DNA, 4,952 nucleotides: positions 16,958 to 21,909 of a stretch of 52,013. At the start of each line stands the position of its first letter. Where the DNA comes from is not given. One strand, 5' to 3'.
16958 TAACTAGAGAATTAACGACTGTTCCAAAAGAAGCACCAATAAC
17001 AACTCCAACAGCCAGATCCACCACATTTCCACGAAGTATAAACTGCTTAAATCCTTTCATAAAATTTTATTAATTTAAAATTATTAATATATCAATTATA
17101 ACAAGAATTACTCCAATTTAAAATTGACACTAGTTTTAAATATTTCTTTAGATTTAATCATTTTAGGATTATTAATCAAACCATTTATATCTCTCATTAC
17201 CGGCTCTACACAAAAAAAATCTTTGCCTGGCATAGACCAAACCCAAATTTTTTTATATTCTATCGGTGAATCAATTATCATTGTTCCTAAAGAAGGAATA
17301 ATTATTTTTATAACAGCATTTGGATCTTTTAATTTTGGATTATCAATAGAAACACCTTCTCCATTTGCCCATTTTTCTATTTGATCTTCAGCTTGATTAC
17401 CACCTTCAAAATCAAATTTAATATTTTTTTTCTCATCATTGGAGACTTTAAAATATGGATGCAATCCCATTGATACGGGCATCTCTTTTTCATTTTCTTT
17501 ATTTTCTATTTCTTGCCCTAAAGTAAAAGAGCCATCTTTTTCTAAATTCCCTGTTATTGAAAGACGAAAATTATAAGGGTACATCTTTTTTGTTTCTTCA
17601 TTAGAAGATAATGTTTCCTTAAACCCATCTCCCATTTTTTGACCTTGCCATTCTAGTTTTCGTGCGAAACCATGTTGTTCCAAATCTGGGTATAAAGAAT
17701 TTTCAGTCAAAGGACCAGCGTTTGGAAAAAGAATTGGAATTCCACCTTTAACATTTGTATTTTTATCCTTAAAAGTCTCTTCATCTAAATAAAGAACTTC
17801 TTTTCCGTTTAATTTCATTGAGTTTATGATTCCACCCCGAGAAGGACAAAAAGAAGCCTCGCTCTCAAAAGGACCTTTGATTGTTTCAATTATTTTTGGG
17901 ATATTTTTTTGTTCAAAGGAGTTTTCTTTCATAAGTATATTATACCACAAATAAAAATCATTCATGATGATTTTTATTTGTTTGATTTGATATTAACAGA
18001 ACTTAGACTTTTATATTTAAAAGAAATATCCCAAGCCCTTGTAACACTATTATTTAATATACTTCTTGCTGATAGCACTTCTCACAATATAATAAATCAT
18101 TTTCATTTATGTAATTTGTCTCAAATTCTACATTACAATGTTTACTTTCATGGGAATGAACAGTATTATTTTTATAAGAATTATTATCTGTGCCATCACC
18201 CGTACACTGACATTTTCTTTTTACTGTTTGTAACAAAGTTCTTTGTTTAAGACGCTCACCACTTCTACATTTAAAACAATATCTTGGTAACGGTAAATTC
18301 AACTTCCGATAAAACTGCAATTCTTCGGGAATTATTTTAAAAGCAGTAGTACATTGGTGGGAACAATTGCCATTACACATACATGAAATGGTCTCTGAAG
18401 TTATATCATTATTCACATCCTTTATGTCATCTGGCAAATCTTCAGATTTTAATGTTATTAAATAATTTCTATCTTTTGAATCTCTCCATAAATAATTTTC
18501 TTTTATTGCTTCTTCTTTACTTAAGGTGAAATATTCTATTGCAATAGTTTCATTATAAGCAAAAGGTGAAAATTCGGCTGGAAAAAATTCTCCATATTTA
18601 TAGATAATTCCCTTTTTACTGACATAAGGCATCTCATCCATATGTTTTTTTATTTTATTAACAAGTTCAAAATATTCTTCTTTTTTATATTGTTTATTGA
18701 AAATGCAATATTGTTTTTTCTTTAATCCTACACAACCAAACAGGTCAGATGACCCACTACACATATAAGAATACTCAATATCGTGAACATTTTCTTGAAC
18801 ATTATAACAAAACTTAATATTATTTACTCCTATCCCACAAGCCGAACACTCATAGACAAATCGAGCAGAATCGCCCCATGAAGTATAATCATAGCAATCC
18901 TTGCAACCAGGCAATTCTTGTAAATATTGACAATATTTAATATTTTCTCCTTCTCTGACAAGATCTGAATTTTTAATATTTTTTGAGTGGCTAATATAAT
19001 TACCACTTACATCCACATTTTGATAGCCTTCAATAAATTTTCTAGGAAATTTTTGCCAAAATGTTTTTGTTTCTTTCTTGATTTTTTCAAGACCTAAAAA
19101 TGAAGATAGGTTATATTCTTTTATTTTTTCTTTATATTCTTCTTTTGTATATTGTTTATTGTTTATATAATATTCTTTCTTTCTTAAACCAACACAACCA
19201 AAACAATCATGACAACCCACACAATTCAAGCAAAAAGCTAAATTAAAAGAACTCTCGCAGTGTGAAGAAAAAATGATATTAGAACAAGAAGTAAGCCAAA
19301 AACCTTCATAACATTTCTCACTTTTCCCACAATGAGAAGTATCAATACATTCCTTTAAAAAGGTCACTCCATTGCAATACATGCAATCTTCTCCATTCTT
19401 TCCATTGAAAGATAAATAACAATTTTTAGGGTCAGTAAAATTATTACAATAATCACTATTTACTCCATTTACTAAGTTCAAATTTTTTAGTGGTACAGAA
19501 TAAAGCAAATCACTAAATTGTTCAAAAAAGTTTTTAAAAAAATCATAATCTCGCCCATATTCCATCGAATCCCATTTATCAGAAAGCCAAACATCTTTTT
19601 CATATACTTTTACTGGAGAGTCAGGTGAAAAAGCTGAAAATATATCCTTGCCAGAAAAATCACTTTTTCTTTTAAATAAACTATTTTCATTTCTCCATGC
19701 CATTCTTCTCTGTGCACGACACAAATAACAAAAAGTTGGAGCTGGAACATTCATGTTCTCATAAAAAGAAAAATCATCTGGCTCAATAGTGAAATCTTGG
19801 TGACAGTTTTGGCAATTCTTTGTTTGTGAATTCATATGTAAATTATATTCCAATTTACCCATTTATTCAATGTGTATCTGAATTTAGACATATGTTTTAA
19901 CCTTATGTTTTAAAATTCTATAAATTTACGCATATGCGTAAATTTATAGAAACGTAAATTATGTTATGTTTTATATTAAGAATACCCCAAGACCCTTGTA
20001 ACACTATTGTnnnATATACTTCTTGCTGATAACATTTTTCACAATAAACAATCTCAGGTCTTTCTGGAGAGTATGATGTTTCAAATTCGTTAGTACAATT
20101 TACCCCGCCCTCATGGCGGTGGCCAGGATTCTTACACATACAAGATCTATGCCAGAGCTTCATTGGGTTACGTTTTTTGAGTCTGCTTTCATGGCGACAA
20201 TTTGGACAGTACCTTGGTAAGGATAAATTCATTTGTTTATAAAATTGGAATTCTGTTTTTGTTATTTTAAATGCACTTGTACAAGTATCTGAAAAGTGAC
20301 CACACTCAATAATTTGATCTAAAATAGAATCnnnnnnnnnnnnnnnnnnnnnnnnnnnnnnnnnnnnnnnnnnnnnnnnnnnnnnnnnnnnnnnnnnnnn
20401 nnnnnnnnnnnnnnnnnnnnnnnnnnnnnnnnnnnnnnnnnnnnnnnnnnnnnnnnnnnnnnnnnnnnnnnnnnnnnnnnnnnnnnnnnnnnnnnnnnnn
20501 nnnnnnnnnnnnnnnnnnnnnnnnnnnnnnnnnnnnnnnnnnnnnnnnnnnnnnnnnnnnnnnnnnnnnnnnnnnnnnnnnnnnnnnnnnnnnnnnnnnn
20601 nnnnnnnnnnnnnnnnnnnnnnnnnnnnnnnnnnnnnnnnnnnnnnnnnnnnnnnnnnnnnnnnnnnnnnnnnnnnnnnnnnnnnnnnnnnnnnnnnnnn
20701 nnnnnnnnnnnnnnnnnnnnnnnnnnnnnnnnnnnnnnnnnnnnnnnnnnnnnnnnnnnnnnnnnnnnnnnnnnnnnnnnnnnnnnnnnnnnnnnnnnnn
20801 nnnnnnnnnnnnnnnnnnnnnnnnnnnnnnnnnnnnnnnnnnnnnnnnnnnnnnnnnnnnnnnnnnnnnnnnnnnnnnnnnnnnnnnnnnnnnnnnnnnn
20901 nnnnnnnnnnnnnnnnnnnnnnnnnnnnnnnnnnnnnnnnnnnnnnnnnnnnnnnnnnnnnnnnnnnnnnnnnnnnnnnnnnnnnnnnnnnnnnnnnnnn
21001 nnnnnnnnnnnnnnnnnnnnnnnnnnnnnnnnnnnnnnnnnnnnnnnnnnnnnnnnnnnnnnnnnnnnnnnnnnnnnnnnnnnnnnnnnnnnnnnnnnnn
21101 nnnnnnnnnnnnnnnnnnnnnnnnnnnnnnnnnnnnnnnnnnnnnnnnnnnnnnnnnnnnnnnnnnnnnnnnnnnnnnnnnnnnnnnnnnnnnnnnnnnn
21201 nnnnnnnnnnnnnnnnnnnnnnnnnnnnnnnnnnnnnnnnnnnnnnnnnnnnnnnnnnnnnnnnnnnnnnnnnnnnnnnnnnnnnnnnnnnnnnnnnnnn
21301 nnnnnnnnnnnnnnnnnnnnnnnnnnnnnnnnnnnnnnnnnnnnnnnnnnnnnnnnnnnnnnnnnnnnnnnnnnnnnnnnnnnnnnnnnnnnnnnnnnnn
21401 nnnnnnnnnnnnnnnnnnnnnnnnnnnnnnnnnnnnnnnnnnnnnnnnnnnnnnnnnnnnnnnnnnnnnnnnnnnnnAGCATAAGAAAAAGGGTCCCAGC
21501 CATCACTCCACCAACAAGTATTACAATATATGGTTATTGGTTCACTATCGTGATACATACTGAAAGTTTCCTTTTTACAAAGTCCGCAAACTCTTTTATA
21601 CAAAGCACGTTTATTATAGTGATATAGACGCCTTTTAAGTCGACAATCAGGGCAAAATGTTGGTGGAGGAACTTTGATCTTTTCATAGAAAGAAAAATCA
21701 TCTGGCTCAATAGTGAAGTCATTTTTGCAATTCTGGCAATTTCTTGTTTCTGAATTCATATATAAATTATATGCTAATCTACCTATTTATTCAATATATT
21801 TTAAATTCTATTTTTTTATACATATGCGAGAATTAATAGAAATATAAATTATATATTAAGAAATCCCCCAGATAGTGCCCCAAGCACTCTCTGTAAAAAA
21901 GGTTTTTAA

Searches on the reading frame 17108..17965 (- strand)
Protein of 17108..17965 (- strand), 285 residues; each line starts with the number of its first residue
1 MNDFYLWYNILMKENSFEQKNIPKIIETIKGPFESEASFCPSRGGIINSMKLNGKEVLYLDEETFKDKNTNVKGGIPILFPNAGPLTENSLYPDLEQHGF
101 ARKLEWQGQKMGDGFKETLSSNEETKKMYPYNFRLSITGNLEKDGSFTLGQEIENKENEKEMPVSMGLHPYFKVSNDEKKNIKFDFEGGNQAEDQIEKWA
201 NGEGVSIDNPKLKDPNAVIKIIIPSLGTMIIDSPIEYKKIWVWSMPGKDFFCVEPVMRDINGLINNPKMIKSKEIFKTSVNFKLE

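Call 25: search_protein_families(library=pfam, proteins=[window:17108-17965:-], max_evalue=0.001)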
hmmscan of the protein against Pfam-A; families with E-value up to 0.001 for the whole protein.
window:17108-17965:- (285 aa): 1 family
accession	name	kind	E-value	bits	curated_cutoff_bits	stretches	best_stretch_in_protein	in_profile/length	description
PF01263.26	Aldose_epim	-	3.7e-19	69.7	27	1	40-188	15-176/299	Aldose 1-epimerase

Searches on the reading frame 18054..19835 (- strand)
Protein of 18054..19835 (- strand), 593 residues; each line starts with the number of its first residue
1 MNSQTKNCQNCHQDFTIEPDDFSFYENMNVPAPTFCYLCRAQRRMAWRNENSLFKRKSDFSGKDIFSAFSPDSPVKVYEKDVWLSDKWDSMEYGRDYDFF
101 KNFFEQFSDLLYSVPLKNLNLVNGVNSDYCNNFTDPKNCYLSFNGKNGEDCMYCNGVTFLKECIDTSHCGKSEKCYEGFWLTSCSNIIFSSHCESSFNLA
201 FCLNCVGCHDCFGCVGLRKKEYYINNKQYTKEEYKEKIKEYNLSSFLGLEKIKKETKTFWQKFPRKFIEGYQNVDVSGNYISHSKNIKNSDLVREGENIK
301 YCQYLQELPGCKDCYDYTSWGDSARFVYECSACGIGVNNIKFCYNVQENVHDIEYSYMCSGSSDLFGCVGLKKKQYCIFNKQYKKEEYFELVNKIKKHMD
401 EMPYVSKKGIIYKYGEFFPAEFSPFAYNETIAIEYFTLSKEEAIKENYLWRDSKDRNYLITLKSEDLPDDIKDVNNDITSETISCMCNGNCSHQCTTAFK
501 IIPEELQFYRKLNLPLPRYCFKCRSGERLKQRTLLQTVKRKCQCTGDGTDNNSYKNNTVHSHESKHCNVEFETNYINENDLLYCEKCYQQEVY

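Call 4: search_protein_families(library=pfam, proteins=[window:18054-19835:-], max_evalue=1)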
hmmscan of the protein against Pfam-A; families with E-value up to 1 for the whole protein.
window:18054-19835:- (593 aa): 0 families

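Call 5: search_protein_families(library=ncbifam, proteins=[window:18054-19835:-], max_evalue=1)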
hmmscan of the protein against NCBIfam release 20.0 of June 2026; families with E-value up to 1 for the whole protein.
window:18054-19835:- (593 aa): 0 families

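Call 32: search_protein_families(library=padloc, proteins=[window:18054-19835:-], max_evalue=1)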
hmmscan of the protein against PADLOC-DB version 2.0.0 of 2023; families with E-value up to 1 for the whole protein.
window:18054-19835:- (593 aa): 0 families

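Call 33: search_protein_families(library=phrogs, proteins=[window:18054-19835:-], max_evalue=1)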
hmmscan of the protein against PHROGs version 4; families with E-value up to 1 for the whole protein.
window:18054-19835:- (593 aa): 1 family
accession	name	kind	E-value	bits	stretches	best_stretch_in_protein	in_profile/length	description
phrog_15341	-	unknown function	0.0033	17.9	1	134-380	37-268/276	-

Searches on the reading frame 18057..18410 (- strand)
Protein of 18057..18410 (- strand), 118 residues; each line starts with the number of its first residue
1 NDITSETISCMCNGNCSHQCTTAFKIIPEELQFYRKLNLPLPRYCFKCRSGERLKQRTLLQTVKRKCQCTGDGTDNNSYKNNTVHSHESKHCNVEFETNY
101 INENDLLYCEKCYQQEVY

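Call 31: search_protein_families(library=pfam, proteins=[window:18057-18410:-], max_evalue=10)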
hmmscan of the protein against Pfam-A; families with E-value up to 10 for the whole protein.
seq(118 aa): 1 family
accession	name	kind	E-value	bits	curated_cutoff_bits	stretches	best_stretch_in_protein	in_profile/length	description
PF14205.11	Cys_rich_KTR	-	0.48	10.7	25.5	1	107-116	28-37/54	Cysteine-rich KTR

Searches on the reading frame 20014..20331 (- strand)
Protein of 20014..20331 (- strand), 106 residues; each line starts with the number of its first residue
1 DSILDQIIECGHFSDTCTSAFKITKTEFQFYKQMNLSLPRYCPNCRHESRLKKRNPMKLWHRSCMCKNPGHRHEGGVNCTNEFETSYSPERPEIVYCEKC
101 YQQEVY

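Call 31: search_protein_families(library=pfam, proteins=[window:20014-20331:-], max_evalue=10)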
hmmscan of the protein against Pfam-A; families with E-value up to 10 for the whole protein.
seq(106 aa): 6 families
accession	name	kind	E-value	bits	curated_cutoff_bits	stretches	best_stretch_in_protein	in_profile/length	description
PF23477.1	zf_Tbcl_2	-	0.035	14.3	27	1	78-104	10-36/37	Probable treble clef zinc finger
PF14205.11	Cys_rich_KTR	-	0.064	13.5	25.5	1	37-52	25-40/54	Cysteine-rich KTR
PF13451.12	zf_Tbcl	-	0.12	12.8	24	1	16-51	9-45/48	Probable treble clef domain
PF09723.15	Zn_ribbon_8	-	0.16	12.5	34.4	1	78-104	10-36/41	Zinc ribbon domain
PF21344.3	Zn_ribbon_LysW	-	0.24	11.5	27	1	79-100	6-27/46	Alpha-aminoadipate carrier protein LysW-like, globular domain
PF00412.28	LIM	-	0.69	10.7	22.9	0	54-104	16-57/58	LIM domain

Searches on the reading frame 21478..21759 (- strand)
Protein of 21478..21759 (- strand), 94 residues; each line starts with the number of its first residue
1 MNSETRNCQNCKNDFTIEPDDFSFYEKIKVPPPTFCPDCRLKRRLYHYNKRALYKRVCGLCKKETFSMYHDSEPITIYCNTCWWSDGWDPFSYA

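Call 31: search_protein_families(library=pfam, proteins=[window:21478-21759:-], max_evalue=10)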
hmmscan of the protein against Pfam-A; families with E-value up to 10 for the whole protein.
seq(94 aa): 8 families
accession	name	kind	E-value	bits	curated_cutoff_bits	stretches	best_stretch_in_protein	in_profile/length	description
PF13451.12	zf_Tbcl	-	0.0007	19.9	24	1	5-44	4-44/48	Probable treble clef domain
PF00643.29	zf-B_box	-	0.056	14.1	24.1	1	69-82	8-21/42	B-box zinc finger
PF01363.27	FYVE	-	0.72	10.4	27.8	2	3-17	6-20/67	FYVE zinc finger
PF09723.15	Zn_ribbon_8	-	0.77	10.3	34.4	1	8-40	8-33/41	Zinc ribbon domain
PF22586.1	ANCHR-like_BBOX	-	1.8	9.1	27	1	58-82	2-16/39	ANCHR-like B-box zinc-binding domain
PF01155.25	HypA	-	3.2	8.2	28.9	1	7-41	72-94/112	Hydrogenase/urease nickel incorporation, metallochaperone, hypA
PF21957.2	Zn_ribbon_16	-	4.7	7.7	27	1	46-73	3-32/65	Zinc beta-ribbon finger, putative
PF23477.1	zf_Tbcl_2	-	7.4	6.8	27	1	51-83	1-33/37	Probable treble clef zinc finger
